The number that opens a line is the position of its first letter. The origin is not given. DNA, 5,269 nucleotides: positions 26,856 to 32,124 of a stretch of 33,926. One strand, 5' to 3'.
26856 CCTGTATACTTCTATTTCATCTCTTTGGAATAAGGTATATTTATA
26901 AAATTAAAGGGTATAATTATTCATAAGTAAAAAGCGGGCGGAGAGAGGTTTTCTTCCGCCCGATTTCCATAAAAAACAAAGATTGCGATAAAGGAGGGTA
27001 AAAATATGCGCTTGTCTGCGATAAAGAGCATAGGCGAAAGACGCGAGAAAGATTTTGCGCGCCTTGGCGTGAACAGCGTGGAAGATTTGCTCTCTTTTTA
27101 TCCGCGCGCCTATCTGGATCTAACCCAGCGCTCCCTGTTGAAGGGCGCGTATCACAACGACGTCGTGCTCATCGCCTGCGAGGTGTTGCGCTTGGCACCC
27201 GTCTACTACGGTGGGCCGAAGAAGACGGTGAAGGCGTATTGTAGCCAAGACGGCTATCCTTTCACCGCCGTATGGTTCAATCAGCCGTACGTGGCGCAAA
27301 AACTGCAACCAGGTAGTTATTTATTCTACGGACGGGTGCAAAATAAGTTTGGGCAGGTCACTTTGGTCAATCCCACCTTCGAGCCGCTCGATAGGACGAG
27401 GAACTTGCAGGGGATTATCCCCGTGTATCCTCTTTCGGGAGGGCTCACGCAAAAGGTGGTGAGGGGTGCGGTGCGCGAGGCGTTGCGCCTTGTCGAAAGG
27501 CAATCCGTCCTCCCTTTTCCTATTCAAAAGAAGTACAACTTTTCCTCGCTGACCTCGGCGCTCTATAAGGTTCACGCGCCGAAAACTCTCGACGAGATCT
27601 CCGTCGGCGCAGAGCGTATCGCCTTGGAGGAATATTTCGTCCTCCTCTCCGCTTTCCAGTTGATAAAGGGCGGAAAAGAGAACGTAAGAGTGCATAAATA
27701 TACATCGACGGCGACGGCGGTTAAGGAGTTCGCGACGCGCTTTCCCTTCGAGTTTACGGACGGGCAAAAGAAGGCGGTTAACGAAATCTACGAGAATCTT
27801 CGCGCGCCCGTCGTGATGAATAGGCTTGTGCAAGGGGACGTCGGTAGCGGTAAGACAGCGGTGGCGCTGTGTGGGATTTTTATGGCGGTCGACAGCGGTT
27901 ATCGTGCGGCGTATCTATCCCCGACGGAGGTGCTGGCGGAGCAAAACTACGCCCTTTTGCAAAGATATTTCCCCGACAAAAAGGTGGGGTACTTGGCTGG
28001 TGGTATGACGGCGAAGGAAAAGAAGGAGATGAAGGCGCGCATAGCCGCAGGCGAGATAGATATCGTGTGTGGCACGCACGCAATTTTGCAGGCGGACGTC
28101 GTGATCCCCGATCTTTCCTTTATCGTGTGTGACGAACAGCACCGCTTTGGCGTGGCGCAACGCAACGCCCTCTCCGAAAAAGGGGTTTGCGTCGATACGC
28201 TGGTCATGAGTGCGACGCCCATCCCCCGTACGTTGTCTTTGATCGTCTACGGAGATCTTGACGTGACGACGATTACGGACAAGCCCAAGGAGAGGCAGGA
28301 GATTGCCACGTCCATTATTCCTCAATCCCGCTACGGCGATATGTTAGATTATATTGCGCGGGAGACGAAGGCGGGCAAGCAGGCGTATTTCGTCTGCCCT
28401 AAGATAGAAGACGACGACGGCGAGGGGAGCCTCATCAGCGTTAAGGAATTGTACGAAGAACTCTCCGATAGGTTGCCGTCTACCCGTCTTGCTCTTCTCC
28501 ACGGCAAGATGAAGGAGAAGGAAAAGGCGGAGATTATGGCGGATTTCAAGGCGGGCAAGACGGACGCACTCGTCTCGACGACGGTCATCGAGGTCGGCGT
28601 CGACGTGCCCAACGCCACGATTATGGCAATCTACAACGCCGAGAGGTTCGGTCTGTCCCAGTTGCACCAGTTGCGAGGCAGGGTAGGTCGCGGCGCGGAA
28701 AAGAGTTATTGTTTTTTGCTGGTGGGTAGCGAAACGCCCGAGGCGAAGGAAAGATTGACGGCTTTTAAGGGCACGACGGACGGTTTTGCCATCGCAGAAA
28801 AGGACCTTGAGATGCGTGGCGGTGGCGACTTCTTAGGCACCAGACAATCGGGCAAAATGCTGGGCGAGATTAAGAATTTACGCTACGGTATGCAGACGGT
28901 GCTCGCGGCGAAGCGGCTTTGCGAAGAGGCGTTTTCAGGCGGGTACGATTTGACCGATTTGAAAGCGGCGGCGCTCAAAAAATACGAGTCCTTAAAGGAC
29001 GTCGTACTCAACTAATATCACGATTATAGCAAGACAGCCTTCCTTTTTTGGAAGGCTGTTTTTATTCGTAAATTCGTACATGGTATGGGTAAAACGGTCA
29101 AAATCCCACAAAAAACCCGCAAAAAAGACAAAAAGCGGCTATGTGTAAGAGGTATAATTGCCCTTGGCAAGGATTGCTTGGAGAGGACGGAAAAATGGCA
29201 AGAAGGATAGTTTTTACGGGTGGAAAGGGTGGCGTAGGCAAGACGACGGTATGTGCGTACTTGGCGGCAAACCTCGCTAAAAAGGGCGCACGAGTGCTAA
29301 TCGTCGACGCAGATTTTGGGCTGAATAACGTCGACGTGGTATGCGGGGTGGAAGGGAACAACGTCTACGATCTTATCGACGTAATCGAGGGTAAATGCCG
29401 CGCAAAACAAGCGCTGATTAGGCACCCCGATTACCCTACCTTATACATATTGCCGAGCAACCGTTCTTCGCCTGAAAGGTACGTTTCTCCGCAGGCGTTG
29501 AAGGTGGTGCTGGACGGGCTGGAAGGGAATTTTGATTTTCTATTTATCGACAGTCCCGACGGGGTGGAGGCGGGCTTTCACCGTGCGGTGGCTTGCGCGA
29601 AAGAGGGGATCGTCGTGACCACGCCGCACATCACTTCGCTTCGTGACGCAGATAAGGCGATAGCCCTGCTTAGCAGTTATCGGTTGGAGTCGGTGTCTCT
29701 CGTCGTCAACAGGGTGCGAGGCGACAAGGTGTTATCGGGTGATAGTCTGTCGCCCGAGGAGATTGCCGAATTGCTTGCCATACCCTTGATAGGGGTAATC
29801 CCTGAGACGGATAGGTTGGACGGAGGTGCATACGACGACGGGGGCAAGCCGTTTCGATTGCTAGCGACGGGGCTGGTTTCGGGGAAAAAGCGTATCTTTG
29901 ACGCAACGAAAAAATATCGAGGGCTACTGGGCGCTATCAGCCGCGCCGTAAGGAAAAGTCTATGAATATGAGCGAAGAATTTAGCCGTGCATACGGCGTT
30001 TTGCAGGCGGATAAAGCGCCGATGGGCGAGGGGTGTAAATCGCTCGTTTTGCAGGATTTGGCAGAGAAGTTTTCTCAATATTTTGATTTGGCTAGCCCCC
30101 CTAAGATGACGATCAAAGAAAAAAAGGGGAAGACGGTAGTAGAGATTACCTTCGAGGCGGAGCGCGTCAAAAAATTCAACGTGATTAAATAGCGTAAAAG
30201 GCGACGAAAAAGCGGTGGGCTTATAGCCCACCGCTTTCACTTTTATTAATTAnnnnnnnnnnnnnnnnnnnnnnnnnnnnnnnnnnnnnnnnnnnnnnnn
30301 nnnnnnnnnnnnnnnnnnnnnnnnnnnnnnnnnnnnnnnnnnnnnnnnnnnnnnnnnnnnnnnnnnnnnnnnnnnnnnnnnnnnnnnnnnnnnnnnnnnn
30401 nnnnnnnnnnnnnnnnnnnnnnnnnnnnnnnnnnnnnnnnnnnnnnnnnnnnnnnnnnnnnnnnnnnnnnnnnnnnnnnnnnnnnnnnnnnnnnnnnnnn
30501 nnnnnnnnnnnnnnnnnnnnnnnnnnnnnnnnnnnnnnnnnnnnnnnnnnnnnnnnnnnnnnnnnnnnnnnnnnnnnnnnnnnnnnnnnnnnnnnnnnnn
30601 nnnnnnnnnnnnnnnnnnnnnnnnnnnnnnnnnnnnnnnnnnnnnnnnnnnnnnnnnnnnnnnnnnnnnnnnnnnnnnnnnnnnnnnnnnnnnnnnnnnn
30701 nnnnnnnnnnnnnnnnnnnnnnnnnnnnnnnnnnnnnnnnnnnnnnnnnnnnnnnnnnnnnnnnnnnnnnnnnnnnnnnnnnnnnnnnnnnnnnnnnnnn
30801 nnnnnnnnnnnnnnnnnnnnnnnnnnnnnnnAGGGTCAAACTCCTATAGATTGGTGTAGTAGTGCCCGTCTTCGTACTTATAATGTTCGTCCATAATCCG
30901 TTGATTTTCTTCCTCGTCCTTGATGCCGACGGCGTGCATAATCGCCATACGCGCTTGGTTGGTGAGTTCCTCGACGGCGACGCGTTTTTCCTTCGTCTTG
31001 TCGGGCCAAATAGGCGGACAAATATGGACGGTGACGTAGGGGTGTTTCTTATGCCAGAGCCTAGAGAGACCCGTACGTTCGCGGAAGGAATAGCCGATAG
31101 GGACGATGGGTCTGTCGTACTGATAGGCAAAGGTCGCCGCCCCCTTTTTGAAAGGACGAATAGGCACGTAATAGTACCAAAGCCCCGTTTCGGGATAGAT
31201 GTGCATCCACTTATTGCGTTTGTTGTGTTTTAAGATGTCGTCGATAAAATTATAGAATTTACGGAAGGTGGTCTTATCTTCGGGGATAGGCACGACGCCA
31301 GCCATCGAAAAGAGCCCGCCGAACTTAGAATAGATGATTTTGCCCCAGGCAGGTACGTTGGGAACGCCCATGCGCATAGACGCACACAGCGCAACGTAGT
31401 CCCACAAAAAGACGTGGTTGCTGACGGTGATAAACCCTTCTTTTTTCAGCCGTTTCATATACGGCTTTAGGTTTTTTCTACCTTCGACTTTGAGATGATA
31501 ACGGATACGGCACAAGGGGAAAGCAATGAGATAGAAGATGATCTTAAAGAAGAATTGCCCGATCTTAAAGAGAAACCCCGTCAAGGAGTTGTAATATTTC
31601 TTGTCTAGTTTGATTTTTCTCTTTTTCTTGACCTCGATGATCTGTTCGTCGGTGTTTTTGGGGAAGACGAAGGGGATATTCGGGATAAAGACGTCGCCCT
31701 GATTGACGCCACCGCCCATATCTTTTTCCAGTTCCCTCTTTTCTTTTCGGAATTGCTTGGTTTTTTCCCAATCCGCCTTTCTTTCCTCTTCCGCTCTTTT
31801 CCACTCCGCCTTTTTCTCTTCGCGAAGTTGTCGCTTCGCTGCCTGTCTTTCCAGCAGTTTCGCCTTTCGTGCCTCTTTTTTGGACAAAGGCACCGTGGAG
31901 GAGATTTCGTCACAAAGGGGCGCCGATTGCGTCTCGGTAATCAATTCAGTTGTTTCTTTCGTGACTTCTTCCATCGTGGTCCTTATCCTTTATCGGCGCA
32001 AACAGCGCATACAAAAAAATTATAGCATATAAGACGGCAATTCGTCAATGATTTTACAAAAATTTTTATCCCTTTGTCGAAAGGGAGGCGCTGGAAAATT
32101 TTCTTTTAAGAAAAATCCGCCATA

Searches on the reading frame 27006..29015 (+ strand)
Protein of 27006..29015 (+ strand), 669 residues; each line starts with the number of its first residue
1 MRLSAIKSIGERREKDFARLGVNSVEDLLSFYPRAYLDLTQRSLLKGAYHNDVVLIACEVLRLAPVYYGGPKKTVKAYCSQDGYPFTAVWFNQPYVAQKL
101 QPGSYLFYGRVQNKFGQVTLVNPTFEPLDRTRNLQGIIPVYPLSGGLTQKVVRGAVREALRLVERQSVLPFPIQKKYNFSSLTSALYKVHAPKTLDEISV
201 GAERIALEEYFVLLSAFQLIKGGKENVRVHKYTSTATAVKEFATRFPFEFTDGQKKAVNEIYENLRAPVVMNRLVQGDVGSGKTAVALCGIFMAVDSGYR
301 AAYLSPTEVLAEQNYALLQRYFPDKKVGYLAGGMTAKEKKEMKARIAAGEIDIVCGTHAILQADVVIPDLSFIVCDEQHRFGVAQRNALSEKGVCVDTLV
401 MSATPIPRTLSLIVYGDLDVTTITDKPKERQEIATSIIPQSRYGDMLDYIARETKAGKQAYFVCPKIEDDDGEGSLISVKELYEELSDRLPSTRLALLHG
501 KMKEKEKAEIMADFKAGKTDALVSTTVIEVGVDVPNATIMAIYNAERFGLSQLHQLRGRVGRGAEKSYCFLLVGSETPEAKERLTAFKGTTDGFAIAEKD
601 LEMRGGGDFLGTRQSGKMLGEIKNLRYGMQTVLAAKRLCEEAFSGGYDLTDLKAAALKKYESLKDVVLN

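Call 81: search_protein_families(library=pfam, proteins=[window:27006-29015:+], max_evalue=0.001)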
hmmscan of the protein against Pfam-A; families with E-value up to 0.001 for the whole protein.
window:27006-29015:+ (669 aa): 6 families
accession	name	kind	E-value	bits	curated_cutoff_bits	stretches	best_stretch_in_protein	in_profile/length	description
PF00271.37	Helicase_C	-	4e-24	85.4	23.5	1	450-562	10-108/110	Helicase conserved C-terminal domain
PF17191.10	RecG_wedge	-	7.2e-24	84.6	23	1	6-162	5-161/162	RecG wedge domain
PF00270.35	DEAD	-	4.4e-22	79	26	1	251-410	1-164/167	DEAD/DEAH box helicase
PF04851.21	ResIII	-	4.6e-08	33.6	22.5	1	249-405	3-162/164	Type III restriction enzyme, res subunit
PF19833.4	RecG_dom3_C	-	3.5e-06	27.4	26.8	1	590-617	1-28/87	ATP-dependent DNA helicase RecG, domain 3, C-terminal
PF22590.2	Cas3-like_C_2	-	0.00017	22.2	27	1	479-563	15-104/106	CRISPR-associated nuclease/helicase Cas3, C-terminal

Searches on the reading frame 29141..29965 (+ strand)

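Call 81: search_protein_families(library=pfam, proteins=[window:29141-29965:+], max_evalue=0.001)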
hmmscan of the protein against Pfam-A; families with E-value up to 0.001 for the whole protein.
window:29141-29965:+ (274 aa): 12 families
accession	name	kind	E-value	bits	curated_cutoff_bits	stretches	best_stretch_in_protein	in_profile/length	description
PF01656.29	CbiA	-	1e-18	67.9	25.4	1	23-226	1-115/125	CobQ/CobB/MinD/ParA nucleotide binding domain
PF13614.12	AAA_31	-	8.3e-18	65.4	27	1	21-169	2-156/177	AAA domain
PF10609.15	ParA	-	3e-17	63.3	27.1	2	21-75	4-58/246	NUBPL iron-transfer P-loop NTPase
PF02374.21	ArsA_ATPase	-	2.8e-12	46.9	24.3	1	22-58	2-38/305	Anion-transporting ATPase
PF06564.18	CBP_BcsQ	-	4.3e-08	33.4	21.3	1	23-57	4-38/234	Cellulose biosynthesis protein BcsQ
PF09140.17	MipZ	-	1.3e-07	31.6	20.7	1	22-59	2-39/262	ATPase MipZ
PF00142.24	Fer4_NifH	-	8.3e-06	25.9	25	1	26-59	5-38/271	4Fe-4S iron sulfur cluster binding proteins, NifH/frxC family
PF16575.11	CLP1_P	-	9.9e-06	25.9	26.6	1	28-66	1-39/188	mRNA cleavage and polyadenylation factor CLP1 P-loop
PF13500.12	AAA_26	-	3.3e-05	24.3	27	0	21-52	1-32/198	AAA domain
PF00448.28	SRP54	-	0.00029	21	22.7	1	27-58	7-38/196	SRP54-type protein, GTPase domain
PF13479.12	AAA_24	-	0.0003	21.1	27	1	28-141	9-75/195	AAA domain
PF25199.1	nSTAND_NTPase5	-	0.0003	21.1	34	0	16-80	36-103/145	Novel STAND NTPase 5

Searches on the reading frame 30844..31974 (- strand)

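Call 81: search_protein_families(library=pfam, proteins=[window:30844-31974:-], max_evalue=0.001)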
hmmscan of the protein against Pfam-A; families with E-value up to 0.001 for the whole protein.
window:30844-31974:- (376 aa): 1 family
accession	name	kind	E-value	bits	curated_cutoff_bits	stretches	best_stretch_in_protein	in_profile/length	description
PF01553.26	Acyltransferase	-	1.2e-11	45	23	1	161-296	2-132/132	Acyltransferase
